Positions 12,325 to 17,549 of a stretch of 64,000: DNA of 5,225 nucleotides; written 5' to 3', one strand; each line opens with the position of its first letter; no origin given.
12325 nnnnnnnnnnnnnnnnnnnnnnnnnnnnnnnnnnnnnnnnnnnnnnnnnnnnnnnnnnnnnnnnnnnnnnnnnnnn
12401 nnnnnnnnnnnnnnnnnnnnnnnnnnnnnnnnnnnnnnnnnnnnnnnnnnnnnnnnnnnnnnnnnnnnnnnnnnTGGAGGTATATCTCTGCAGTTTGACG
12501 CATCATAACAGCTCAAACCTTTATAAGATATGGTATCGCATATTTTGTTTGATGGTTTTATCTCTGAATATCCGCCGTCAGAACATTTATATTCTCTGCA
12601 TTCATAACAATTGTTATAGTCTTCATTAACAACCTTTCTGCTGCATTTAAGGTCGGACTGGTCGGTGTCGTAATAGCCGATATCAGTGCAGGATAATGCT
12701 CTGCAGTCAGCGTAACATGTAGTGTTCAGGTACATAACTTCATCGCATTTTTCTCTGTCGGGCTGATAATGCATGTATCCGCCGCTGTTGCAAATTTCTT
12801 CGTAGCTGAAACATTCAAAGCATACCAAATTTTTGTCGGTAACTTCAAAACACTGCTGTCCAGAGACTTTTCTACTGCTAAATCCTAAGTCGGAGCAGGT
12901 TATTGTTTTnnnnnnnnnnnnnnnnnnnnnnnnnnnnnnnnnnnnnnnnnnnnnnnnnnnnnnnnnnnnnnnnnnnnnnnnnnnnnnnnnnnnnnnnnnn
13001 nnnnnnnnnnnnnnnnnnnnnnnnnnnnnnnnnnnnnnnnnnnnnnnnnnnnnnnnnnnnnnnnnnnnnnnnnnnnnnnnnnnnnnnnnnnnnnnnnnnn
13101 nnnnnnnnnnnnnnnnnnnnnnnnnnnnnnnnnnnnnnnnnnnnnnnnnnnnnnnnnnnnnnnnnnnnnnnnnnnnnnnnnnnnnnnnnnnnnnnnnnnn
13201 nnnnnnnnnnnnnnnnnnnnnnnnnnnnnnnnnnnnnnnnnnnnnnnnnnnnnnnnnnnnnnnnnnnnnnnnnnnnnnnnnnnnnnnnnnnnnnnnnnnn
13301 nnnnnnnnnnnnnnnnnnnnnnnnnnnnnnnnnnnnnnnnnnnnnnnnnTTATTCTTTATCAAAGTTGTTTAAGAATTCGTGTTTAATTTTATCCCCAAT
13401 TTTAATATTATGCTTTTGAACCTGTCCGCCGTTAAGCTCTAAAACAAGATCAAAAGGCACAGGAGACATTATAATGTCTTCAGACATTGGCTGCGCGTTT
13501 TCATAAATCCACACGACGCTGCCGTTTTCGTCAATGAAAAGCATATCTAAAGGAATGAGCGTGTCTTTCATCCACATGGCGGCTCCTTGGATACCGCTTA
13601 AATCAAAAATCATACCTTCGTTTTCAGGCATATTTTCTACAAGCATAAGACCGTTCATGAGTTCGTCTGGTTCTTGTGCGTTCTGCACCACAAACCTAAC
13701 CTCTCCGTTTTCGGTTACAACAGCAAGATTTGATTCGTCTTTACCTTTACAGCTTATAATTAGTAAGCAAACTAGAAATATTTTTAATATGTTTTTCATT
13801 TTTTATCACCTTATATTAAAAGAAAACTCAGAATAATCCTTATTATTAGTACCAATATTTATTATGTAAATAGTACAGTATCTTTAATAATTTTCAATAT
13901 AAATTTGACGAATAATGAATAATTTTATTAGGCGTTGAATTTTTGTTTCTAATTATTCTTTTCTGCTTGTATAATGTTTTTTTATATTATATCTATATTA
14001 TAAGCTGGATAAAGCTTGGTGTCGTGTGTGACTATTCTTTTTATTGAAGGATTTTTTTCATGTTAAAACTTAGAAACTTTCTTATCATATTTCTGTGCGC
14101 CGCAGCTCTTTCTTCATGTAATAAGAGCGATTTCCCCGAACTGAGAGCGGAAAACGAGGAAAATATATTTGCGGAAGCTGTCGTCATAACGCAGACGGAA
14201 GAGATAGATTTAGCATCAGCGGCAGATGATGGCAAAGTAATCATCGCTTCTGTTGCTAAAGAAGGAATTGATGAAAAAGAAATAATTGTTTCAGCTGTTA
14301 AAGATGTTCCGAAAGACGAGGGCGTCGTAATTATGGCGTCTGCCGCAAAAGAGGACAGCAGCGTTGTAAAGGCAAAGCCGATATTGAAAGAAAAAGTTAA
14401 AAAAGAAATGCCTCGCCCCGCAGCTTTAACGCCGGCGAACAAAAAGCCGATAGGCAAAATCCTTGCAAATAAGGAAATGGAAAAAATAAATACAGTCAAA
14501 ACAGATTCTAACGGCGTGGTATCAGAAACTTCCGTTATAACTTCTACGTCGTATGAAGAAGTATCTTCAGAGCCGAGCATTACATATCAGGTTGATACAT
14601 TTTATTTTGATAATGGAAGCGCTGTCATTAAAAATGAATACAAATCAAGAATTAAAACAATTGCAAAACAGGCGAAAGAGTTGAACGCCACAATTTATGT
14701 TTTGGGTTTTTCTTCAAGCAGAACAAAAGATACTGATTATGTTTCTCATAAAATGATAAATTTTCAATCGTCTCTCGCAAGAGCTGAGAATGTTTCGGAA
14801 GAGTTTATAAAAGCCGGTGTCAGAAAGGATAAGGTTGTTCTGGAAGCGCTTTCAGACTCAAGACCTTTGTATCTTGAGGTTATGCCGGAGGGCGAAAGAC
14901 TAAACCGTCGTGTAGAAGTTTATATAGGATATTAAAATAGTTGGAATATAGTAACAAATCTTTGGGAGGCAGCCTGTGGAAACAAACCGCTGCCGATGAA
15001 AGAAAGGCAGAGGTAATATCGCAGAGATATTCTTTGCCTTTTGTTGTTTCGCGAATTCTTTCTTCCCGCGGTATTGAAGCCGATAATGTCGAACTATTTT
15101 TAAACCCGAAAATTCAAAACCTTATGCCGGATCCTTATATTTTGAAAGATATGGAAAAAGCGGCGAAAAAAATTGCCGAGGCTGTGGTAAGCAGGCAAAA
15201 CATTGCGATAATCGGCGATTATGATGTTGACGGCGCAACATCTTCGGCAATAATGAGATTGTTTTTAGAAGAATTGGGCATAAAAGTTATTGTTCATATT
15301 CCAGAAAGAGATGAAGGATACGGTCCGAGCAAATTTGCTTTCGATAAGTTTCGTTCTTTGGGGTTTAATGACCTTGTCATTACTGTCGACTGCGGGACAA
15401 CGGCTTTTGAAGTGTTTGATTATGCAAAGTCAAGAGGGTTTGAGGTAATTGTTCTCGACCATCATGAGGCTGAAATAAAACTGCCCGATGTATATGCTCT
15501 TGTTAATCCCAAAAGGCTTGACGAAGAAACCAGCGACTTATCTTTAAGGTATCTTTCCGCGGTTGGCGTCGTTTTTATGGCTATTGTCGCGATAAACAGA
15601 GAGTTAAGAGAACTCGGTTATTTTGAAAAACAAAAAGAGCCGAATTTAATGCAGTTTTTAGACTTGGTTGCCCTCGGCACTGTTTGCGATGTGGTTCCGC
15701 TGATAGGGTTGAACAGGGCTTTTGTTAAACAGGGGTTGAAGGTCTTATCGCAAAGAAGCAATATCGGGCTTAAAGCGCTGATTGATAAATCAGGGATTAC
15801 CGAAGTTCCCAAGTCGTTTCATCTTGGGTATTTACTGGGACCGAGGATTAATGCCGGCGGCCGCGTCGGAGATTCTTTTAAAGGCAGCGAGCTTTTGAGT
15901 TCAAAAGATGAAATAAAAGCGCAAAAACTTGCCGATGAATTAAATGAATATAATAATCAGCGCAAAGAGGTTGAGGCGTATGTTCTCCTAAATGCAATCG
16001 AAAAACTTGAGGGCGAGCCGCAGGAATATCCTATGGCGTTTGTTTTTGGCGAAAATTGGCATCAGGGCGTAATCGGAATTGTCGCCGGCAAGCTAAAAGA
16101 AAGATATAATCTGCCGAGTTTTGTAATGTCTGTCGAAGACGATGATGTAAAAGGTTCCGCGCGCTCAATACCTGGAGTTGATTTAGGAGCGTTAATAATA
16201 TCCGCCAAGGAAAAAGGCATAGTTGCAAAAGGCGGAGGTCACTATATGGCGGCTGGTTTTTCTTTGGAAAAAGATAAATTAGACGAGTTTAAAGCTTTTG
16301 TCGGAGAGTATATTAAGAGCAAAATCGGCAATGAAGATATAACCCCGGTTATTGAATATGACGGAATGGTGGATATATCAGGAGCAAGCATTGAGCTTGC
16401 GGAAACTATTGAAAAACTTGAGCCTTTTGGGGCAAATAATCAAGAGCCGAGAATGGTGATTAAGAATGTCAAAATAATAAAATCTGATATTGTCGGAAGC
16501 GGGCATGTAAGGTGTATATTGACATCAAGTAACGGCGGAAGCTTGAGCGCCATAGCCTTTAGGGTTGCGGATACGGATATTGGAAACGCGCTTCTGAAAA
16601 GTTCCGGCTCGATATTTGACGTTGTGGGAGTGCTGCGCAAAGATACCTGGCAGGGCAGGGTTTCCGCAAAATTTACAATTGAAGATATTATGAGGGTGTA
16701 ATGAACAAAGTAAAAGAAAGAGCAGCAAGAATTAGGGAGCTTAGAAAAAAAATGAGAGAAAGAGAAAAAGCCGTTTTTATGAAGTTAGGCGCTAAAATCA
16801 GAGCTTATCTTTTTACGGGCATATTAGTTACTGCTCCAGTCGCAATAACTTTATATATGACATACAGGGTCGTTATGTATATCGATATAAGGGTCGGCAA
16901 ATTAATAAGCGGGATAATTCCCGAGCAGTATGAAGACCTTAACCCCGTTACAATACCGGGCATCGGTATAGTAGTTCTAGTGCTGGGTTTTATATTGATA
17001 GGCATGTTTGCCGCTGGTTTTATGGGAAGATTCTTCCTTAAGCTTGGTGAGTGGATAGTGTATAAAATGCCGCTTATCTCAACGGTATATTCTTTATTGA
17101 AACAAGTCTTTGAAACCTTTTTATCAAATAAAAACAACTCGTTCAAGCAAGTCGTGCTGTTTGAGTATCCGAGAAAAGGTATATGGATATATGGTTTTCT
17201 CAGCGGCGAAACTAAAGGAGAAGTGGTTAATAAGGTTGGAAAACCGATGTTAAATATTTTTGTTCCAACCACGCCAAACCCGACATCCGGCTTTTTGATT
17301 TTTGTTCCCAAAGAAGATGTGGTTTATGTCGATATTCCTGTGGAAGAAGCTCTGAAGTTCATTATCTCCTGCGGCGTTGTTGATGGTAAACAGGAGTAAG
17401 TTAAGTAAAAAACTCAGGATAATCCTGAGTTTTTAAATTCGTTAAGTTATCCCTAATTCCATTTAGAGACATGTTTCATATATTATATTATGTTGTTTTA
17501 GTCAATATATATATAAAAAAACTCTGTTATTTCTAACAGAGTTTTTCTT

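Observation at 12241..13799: Secreted nine-repeat Cys4 protein translationally coupled to a DUF192 lipoprotein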

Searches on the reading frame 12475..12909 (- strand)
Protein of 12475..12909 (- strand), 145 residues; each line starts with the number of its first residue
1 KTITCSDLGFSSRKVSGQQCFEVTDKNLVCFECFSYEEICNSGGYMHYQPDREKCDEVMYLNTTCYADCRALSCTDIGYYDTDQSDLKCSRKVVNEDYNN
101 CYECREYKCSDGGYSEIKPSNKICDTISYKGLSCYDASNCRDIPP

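Call 60: predict_structure(alignment_id=A5)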
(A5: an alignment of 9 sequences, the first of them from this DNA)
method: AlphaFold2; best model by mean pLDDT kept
length: 145 residues; sequences in the alignment: 9
mean_pLDDT: 90.1   pTM: 0.55
mean pLDDT of the five models: 90.1, 90.0, 89.8, 89.8, 89.3
residues with pLDDT >= 90: 97; 70-90: 48; 50-70: 0; < 50: 0
segments of 3 or more residues with pLDDT < 50: none
pLDDT, mean of each block of 10 residues (from residue 1): 89 89 90 92 93 92 93 91 92 86 94 89 89 89 79
secondary structure, 60 per line:
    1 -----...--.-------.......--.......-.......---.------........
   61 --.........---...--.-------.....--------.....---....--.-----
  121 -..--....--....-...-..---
elements in order: E19-25 E28-34 H36-42 E53-60 E63-71 E88-92 E101-105 H109-112 E126-129 E132-135

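Call 69: fold_search(model_id=the predicted structure, library=pdb)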
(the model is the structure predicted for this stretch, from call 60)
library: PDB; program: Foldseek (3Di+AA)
matches with E <= 10: 61; with E <= 0.001: 0
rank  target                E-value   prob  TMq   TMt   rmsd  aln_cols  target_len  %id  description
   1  1z1y_B                1.4e+00  0.03  0.14  0.12  17.8       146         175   15  Crystal structure of Methylated Pvs25, an ookinete protein from Plasmodium vivax (released 2005-12-06)
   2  1z1y_A                1.4e+00  0.03  0.14  0.12  18.1       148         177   15  Crystal structure of Methylated Pvs25, an ookinete protein from Plasmodium vivax (released 2005-12-06)
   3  4zi8_B                2.2e+00  0.02  0.14  0.08  18.6       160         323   11  Structure of mouse clustered PcdhgC3 EC1-3 (released 2015-10-28)
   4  9hqv_Bb               2.3e+00  0.03  0.15  0.04  14.4       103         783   11  Cryo-EM structure of the small subunit of the mitochondrial ribosome from Toxoplasma gondii (released 2025-06-11)
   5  7sht_B                3.3e+00  0.02  0.16  0.09  17.6       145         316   11  Structure of a partially disrupted IgE high affinity receptor complex bound to an omalizumab variant (released 2021-12-15)
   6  9i5t_13               3.3e+00  0.01  0.11  0.09  21.3       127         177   11  50S subunit of P. gingivalis ribosome with Lefamulin (released 2025-08-20)
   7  8ezk_B                3.7e+00  0.02  0.16  0.14  21.8       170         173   16  Pfs25 in complex with transmission-reducing antibody AS01-04 (released 2023-08-16)
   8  5u7q_A                3.7e+00  0.01  0.10  0.06  17.0       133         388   13  Identification of A New Class of Potent Cdc7 Inhibitors Designed by Putative Pharmacophore Model: Synthesis and Biolog (released 2017-03-29)
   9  9jmg_A                4.0e+00  0.01  0.14  0.04  22.9       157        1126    8  Cryo-EM structure of EU-HedgehogCoV (Erinaceus/VMC/DEU/2012) S-trimer in a locked-2 conformation (released 2025-06-18)
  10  7b04_K                4.7e+00  0.02  0.10  0.02  14.7        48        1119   10  Structure of Nitrite oxidoreductase (Nxr) from the anammox bacterium Kuenenia stuttgartiensis. (released 2021-07-14)
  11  8ffz_B                4.7e+00  0.01  0.12  0.03  22.2       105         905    7  TFIIIA-TFIIIC-Brf1-TBP complex bound to 5S rRNA gene (released 2023-06-21)
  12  5lgk_A                5.0e+00  0.01  0.12  0.06  19.6       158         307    9  Crystal structure of the human IgE-Fc bound to its B cell receptor derCD23 (released 2017-04-05)
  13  5u7q_C                5.0e+00  0.01  0.10  0.06  17.0       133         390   13  Identification of A New Class of Potent Cdc7 Inhibitors Designed by Putative Pharmacophore Model: Synthesis and Biolog (released 2017-03-29)
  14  2n8k_MODEL_1_A        5.7e+00  0.02  0.14  0.23  17.0       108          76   12  Chemical Shift Assignments and Structure Determination for spider toxin, U33-theraphotoxin-Cg1c (released 2016-08-31)
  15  5e24_F                5.7e+00  0.02  0.13  0.05  28.2       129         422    6  Structure of the Su(H)-Hairless-DNA Repressor Complex (released 2016-06-15)
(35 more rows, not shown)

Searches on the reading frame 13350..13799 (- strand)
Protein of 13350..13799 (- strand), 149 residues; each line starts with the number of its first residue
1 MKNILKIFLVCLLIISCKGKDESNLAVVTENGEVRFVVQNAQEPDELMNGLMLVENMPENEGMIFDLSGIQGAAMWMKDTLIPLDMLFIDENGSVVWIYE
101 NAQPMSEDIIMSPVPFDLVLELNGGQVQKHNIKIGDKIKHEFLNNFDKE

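Call 3: search_protein_families(library=pfam, proteins=[window:13350-13799:-], max_evalue=1)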
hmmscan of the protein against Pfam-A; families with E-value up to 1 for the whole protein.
window:13350-13799:- (149 aa): 4 families
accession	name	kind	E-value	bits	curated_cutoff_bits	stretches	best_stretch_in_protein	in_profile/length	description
PF02643.20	DUF192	-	4e-28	97.8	27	1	38-140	3-96/96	Uncharacterized ACR, COG1430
PF08909.16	DUF1854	-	0.048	14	26.8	1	21-66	70-115/130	Domain of unknown function (DUF1854)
PF05935.17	Arylsulfotrans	-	0.088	12.2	24.2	1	40-107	5-51/374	Arylsulfotransferase (ASST)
PF15675.10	CLLAC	-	0.23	11.5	25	1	5-13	5-13/30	CLLAC-motif containing domain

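Call 4: search_protein_families(library=ncbifam, proteins=[window:13350-13799:-], max_evalue=1)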
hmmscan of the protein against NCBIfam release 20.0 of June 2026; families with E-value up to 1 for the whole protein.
window:13350-13799:- (149 aa): 3 families
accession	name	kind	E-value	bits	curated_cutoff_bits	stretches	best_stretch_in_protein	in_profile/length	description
NF002996.0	PRK03760.1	equivalog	1.1e-05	25.3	146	1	38-142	17-118/121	hypothetical protein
NF052634.1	Riean_0653_fam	subfamily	0.0021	19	57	1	1-36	1-39/176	Riean_0653 family protein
NF052419.1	LA7_P22_fam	equivalog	0.021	14.7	280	1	1-46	7-52/201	LA7/P22 family lipoprotein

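Call 45: search_solved_structures(query=window:13350-13799:-, max_evalue=0.01)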
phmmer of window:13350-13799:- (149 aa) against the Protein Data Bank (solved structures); distinct sequences matched with E-value up to 0.01: 2.
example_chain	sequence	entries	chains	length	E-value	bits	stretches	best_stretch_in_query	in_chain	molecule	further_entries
3pjy_A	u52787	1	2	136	3.7e-21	79.1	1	25-139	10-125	Hypothetical signal peptide protein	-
3m7a_A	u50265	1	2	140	2.9e-13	53.5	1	31-139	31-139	uncharacterized protein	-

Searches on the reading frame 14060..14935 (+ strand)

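Call 3: search_protein_families(library=pfam, proteins=[window:14060-14935:+], max_evalue=1)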
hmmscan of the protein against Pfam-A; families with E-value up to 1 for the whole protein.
window:14060-14935:+ (291 aa): 2 families
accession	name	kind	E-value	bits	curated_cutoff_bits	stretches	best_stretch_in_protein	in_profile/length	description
PF00691.25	OmpA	-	1.6e-12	48.1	27.2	1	182-283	1-98/98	OmpA family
PF04311.20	DUF459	-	0.072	12.9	27.2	1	186-244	85-143/197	Protein of unknown function (DUF459)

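Call 4: search_protein_families(library=ncbifam, proteins=[window:14060-14935:+], max_evalue=1)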
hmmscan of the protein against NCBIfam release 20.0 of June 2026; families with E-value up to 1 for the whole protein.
window:14060-14935:+ (291 aa): 28 families (the best 25 are shown)
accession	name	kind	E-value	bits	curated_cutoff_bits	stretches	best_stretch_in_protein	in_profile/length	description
TIGR03350.1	type_VI_ompA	equivalog_domain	1.6e-13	50.8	139.8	1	173-289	25-137/137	type VI secretion system protein TssL, long form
NF053611.1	YiaD_Gzip_OmpA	equivalog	1.7e-12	47.5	175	1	181-289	104-206/206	YiaD family glycine zipper/OmpA-like lipoprotein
NF045787.1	OmpABordt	equivalog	1.9e-11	44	200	1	160-289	67-189/194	outer membrane protein OmpA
NF006508.0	PRK08944.1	subfamily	3e-10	39.8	259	1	182-289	182-287/304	MotB family protein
NF006541.1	PRK09038.1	equivalog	2.8e-09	37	283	1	126-289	89-248/253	flagellar motor protein MotD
NF005444.0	PRK07033.1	equivalog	3.6e-09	36.1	520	1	182-288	317-420/438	DotU family type VI secretion system protein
NF053612.1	anchor_PA1041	equivalog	3.7e-09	36.9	250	1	146-289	97-235/236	PA1041 family peptidoglycan-binding anchor lipoprotein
NF005195.1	PRK06667.1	equivalog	9.5e-08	32.1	300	1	180-289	123-235/241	flagellar motor protein MotB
NF053585.1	OMP_LP_YfiB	equivalog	5.8e-07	29.5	128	1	179-289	56-160/163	outer membrane lipoprotein YfiB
NF005236.0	PRK06742.1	equivalog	3.1e-06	26.8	312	1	133-289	74-223/225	flagellar motor protein MotS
NF006285.1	PRK08457.1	equivalog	4e-06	26.8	250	1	164-289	108-230/253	flagellar motor protein MotB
NF004651.0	PRK05996.1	equivalog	6.2e-06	25.9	342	1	83-289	221-419/424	MotB family protein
NF047620.1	FlgprotMotYVib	equivalog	1.5e-05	24.8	400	1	181-290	163-267/271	flagellar protein MotY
NF005999.0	PRK08126.1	subfamily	1.7e-05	23.8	571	1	165-289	310-430/432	hypothetical protein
TIGR03789.1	pdsO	hypoth_equivalog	2.6e-05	24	152.2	1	180-287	140-241/243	sortase-associated OmpA-like protein PdsO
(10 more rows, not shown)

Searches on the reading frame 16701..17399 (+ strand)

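Call 56: search_protein_families(library=pfam, proteins=[window:16701-17399:+], max_evalue=0.001)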
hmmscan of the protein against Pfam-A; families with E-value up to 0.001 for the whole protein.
window:16701-17399:+ (232 aa): 1 family
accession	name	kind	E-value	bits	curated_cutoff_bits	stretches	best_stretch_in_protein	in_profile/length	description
PF04367.18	DUF502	-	1.6e-32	112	23.8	1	91-196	1-107/107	Protein of unknown function (DUF502)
